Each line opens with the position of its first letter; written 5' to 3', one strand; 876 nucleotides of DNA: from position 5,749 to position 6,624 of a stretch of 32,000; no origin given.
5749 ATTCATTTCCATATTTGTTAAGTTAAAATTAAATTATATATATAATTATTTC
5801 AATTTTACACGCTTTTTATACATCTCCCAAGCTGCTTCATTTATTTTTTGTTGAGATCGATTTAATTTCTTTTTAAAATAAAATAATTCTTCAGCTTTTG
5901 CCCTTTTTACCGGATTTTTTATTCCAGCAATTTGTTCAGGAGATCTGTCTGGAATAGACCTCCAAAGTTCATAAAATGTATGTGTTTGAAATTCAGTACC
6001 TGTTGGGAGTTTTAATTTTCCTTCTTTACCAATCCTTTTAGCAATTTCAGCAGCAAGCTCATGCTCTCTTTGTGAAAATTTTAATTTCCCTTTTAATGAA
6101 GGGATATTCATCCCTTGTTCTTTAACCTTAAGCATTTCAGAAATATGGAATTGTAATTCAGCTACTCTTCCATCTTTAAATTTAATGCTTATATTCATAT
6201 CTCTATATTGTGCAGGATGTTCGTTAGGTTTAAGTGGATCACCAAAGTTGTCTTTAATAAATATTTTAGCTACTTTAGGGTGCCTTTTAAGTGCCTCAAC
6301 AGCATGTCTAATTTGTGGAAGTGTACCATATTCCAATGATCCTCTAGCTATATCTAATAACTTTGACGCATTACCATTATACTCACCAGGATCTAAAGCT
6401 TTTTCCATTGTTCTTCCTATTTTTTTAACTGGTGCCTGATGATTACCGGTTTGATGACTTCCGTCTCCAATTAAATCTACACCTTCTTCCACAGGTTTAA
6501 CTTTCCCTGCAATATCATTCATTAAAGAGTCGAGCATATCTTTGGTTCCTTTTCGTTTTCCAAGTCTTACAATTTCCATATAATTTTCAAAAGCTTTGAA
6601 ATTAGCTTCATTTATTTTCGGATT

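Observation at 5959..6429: The C-terminal domain matches the RSH synthetase core motif by motif but is substituted at substrate-contact positions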

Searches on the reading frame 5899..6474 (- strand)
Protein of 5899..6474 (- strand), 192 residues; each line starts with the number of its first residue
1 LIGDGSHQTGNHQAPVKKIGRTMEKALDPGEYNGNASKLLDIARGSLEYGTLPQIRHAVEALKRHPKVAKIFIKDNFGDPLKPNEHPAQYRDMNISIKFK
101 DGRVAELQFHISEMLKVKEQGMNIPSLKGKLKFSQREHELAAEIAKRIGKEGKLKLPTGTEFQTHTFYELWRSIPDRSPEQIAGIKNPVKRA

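Call 26: search_solved_structures(query=A2, max_evalue=1, show_alignments=5)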
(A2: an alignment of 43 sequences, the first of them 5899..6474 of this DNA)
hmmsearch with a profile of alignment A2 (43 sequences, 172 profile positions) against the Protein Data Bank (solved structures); distinct sequences matched with E-value up to 1: 25.
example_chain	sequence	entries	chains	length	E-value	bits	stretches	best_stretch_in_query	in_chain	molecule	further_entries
6ox6_A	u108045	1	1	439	2.8e-23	86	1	3-115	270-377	Tas1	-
6fgk_A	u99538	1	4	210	4.4e-10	43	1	12-124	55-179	GTP pyrophosphokinase YwaC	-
5iqr_8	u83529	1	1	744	2.3e-07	34.1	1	12-117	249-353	GTP pyrophosphokinase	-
5kps_A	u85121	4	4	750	2.4e-07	34.1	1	12-117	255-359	GTP pyrophosphokinase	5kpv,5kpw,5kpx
5l3p_z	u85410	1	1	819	2.9e-07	33.8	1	12-117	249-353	GTP pyrophosphokinase,GTP pyrophosphokinase,GTP pyrophosphokinase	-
6ewz_A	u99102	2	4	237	5.4e-07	33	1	6-158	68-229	GTP pyrophosphokinase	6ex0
6fgj_A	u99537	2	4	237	7.7e-07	32.5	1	6-153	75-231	GTP pyrophosphokinase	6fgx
3l9d_A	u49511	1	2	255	2.9e-06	30.6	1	16-156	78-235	Putative GTP pyrophosphokinase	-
5xnx_A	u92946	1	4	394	4.1e-06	30.1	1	21-126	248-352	Bifunctional (p)ppGpp synthase/hydrolase RelA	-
8acu_A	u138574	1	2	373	1.3e-05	28.4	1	18-126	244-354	GTP pyrophosphokinase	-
7oiw_A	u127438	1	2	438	1.4e-05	28.4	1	15-147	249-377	GTP pyrophosphokinase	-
6yxa_A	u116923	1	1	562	1.5e-05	28.2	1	19-129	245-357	GTP pyrophosphokinase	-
8fr8_I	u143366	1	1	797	2.3e-05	27.6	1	31-126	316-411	GTP pyrophosphokinase RelA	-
1vj7_A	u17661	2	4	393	2.5e-05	27.6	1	15-121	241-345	Bifunctional RELA/SPOT | Bifunctional (p)ppGpp synthase/hydrolase RelA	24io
2be3_A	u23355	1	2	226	7.5e-05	26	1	16-160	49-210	GTP pyrophosphokinase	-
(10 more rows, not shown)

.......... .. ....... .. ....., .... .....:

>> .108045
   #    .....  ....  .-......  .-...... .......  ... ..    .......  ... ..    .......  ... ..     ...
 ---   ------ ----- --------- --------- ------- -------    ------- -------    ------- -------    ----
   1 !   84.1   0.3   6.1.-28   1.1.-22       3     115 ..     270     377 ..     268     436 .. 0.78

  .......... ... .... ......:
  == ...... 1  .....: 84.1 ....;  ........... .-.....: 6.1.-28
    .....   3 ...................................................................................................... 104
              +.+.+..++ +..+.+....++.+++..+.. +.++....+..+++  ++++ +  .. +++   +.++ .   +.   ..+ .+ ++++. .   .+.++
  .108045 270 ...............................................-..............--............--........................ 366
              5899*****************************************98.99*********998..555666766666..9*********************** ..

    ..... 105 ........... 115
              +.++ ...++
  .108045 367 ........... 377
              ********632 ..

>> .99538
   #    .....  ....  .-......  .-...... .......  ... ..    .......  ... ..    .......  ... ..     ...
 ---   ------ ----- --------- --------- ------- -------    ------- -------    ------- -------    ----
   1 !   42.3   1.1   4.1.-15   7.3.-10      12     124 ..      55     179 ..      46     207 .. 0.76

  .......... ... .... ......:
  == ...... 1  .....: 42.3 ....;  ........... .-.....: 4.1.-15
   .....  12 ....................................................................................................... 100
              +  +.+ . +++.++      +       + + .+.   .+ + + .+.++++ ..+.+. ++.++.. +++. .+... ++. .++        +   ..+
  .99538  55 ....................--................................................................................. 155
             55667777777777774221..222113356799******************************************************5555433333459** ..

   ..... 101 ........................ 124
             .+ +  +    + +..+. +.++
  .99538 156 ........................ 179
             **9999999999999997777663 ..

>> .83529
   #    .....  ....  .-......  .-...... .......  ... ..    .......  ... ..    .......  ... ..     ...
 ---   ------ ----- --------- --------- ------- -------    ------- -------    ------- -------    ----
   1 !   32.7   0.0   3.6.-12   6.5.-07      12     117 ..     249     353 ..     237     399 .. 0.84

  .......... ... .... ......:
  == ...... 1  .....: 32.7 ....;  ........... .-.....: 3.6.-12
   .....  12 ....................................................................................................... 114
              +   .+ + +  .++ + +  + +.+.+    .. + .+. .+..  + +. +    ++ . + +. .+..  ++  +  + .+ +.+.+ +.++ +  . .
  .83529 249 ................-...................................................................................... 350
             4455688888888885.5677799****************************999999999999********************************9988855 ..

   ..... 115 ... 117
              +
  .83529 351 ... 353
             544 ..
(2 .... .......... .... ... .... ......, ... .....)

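Call 27: find_homologous_proteins(query=A2, max_evalue=0.00001)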
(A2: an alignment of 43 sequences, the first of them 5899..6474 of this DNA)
Query A2 (43 sequences) (192 aa, profile of the alignment): 8 proteins with E <= 0.00001 among 5183 candidates.
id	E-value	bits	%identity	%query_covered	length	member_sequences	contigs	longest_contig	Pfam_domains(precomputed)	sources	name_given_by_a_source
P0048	6.1e-48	181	39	46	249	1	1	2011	-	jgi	jgi:hypothetical protein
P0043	1.7e-40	157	29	64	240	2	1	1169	-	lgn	-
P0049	1.6e-35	141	27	61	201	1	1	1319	-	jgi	jgi:hypothetical protein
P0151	5.7e-34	136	25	43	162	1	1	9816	PF04607.24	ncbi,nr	ncbi:hypothetical protein HCJ94_28950, partial [Micromonospora sp. HSS6-12]|nr:hypothetical protein 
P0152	1.3e-32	131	35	45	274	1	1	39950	-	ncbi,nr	ncbi:MAG: hypothetical protein KC912_17495 [Proteobacteria bacterium]|nr:hypothetical protein [Pseud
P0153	5.0e-32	129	26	46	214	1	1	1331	PF04607.24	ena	-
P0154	1.6e-28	118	30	50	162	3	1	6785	PF04607.24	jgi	jgi:hypothetical protein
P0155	1.6e-25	108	26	66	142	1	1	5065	PF04607.24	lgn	-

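Call 62: predict_structure(alignment_id=A2)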
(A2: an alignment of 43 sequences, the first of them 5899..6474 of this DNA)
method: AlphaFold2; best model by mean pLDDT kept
length: 192 residues; sequences in the alignment: 43
mean_pLDDT: 82.1   pTM: 0.65
mean pLDDT of the five models: 82.1, 78.3, 78.2, 78.1, 76.0
residues with pLDDT >= 90: 69; 70-90: 88; 50-70: 26; < 50: 9
segments of 3 or more residues with pLDDT < 50: 1-9
pLDDT, mean of each block of 10 residues (from residue 1): 44 64 81 79 84 94 96 85 68 92 91 88 85 90 93 90 86 78 76 61
secondary structure, 60 per line:
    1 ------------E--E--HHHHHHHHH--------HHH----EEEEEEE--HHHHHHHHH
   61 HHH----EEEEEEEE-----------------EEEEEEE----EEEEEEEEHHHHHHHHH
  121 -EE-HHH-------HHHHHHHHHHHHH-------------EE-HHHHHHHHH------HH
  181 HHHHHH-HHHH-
elements in order: H19-27 E43-49 H52-63 E68-75 E93-99 E104-111 H112-120 H135-147 H164-172 H179-186 H188-191

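Call 64: fold_search(model_id=the predicted structure, library=pdb)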
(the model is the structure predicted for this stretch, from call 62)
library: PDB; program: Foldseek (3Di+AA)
matches with E <= 10: 861; with E <= 0.001: 29
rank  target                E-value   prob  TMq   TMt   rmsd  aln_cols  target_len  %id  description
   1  6ox6_A                4.5e-06  1.00  0.49  0.49  10.5       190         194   24  Crystal structure of the complex between the Type VI effector Tas1 and its immunity protein (released 2019-09-18)
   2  5ded_F                3.9e-05  1.00  0.43  0.43  11.8       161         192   20  Crystal structure of the small alarmone synthethase 1 from Bacillus subtilis bound to its product pppGpp (released 2015-10-28)
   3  2be3_A                5.0e-05  1.00  0.43  0.41   8.1       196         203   14  Structure of a GTP Pyrophosphokinase Family Protein from Streptococcus pneumoniae (released 2005-12-06)
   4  5ded_D                6.4e-05  1.00  0.46  0.46  11.6       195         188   15  Crystal structure of the small alarmone synthethase 1 from Bacillus subtilis bound to its product pppGpp (released 2015-10-28)
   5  5ded_B                7.7e-05  1.00  0.44  0.44   5.2       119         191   17  Crystal structure of the small alarmone synthethase 1 from Bacillus subtilis bound to its product pppGpp (released 2015-10-28)
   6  5ded_H                9.8e-05  1.00  0.44  0.43  11.9       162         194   17  Crystal structure of the small alarmone synthethase 1 from Bacillus subtilis bound to its product pppGpp (released 2015-10-28)
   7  2be3_B                9.8e-05  1.00  0.37  0.38   7.2       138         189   16  Structure of a GTP Pyrophosphokinase Family Protein from Streptococcus pneumoniae (released 2005-12-06)
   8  6fgk_A                1.3e-04  1.00  0.43  0.45   7.2       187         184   16  Crystal structure of the small alarmone synthethase 2 from Bacillus subtilis (released 2018-02-07)
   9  5ded_G                1.6e-04  1.00  0.42  0.42  12.2       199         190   16  Crystal structure of the small alarmone synthethase 1 from Bacillus subtilis bound to its product pppGpp (released 2015-10-28)
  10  6ewz_B                1.7e-04  1.00  0.46  0.45   8.2       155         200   21  Crystal structure of RelP (SAS2) from Staphylococcus aureus bound to AMPCPP and GTP in the pre-catalytic state (released 2018-01-24)
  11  5ded_A                1.7e-04  1.00  0.45  0.44  11.7       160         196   18  Crystal structure of the small alarmone synthethase 1 from Bacillus subtilis bound to its product pppGpp (released 2015-10-28)
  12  3l9d_B                1.7e-04  1.00  0.45  0.45  14.3       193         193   18  The Crystal Structure of smu.1046c from Streptococcus mutans UA159 (released 2011-01-12)
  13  6fgx_A                1.9e-04  1.00  0.45  0.44   8.1       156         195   20  Crystal structure of the small alarmone synthethase 2 from Staphylococcus aureus bound to AMPCPP (released 2018-02-07)
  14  6fgj_A                1.9e-04  1.00  0.46  0.44   8.3       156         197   20  Crystal structure of the small alarmone synthethase 2 from Staphylococcus aureus (released 2018-02-07)
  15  5ded_C                1.9e-04  1.00  0.43  0.43  12.1       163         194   18  Crystal structure of the small alarmone synthethase 1 from Bacillus subtilis bound to its product pppGpp (released 2015-10-28)
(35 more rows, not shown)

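Call 97: fold_search(model_id=the predicted structure, library=viral)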
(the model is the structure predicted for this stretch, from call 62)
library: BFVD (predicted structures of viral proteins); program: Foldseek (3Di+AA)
matches with E <= 10: 955; with E <= 0.001: 12
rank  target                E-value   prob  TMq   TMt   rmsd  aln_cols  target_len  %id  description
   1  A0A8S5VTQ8            2.9e-06  1.00  0.51  0.43  10.1       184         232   20  (no name in the UniProt tables at hand)
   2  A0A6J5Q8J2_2          5.0e-06  1.00  0.53  0.11   3.9       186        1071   20  RelA/SpoT [uncultured Caudovirales phage]
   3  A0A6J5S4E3            1.7e-05  1.00  0.48  0.23  10.3       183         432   19  RelA/SpoT [uncultured Caudovirales phage]
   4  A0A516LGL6            1.8e-05  1.00  0.48  0.09  12.9       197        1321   22  (no name in the UniProt tables at hand)
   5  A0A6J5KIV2            2.1e-05  1.00  0.49  0.10   8.1       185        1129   20  DdrB-like domain-containing protein [uncultured Caudovirales phage]
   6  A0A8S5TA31            3.9e-05  1.00  0.53  0.50  10.3       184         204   18  Tas1 [Siphoviridae sp. ctprd3]
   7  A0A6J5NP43            3.9e-05  1.00  0.49  0.10  11.4       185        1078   20  Uncharacterized protein [uncultured Caudovirales phage]
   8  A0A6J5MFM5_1          7.6e-05  1.00  0.47  0.11   6.8       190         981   19  ART-PolyVal-like domain-containing protein [uncultured Caudovirales phage]
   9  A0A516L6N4            1.4e-04  1.00  0.49  0.10   6.9       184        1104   15  (no name in the UniProt tables at hand)
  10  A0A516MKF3            2.5e-04  1.00  0.39  0.15  11.4       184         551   13  (no name in the UniProt tables at hand)
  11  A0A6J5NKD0            3.7e-04  1.00  0.40  0.08  12.1       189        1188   16  Uncharacterized protein [uncultured Caudovirales phage]
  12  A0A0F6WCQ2            7.6e-04  1.00  0.42  0.33   9.5       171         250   15  RelA/SpoT family protein [Sinorhizobium phage phiN3]
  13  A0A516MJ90            1.0e-03  1.00  0.39  0.21  11.9       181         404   16  (no name in the UniProt tables at hand)
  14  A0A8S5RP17            2.4e-03  1.00  0.47  0.44   6.1       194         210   13  GTP pyrophosphokinase YjbM [virus sp. ctBS918]
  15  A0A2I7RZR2            4.1e-02  0.28  0.22  0.21  15.4       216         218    9  (no name in the UniProt tables at hand)
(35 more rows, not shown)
